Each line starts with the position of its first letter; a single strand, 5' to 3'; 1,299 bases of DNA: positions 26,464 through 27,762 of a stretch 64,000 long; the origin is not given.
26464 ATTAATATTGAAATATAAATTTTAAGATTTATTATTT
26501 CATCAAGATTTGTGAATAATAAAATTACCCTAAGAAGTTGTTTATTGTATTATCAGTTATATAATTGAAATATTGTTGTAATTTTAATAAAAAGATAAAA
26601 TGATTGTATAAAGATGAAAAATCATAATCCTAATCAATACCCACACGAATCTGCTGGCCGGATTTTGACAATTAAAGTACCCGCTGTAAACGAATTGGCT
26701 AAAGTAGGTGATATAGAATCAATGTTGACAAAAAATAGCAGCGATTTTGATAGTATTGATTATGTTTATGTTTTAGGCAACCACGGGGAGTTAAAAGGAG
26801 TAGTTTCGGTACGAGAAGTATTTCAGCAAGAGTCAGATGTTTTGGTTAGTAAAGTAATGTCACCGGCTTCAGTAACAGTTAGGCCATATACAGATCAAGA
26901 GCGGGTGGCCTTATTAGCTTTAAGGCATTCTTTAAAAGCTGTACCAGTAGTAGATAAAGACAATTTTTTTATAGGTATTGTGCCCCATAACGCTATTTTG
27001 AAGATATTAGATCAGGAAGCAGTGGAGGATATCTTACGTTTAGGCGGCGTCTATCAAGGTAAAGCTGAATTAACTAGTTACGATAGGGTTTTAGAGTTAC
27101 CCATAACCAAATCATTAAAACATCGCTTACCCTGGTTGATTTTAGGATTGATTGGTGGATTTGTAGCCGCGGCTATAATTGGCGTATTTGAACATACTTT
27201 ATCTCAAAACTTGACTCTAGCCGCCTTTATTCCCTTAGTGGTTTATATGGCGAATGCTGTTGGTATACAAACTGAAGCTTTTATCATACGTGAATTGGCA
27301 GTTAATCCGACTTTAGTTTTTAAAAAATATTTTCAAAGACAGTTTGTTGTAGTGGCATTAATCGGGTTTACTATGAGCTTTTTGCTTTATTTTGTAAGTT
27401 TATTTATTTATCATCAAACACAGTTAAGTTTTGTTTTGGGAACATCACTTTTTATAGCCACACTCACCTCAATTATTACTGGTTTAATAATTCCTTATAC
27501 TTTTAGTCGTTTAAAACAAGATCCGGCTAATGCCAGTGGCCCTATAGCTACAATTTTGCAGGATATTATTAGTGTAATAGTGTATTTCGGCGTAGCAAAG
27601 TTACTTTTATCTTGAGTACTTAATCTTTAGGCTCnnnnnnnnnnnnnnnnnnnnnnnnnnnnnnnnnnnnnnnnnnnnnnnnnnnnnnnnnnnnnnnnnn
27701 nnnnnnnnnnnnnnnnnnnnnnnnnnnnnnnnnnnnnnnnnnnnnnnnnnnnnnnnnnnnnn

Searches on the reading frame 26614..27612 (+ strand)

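Call 33: search_protein_families(library=pfam, proteins=[window:26614-27612:+], max_evalue=0.0001)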
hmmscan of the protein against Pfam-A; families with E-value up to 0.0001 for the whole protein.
window:26614-27612:+ (333 aa): 2 families
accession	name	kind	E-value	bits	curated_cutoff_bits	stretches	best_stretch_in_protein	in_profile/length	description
PF01769.21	MgtE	-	2.5e-21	76.7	27.6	1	206-327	1-125/125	Divalent cation transporter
PF00571.33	CBS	-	5.9e-12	46.2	24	1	78-132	1-55/57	CBS domain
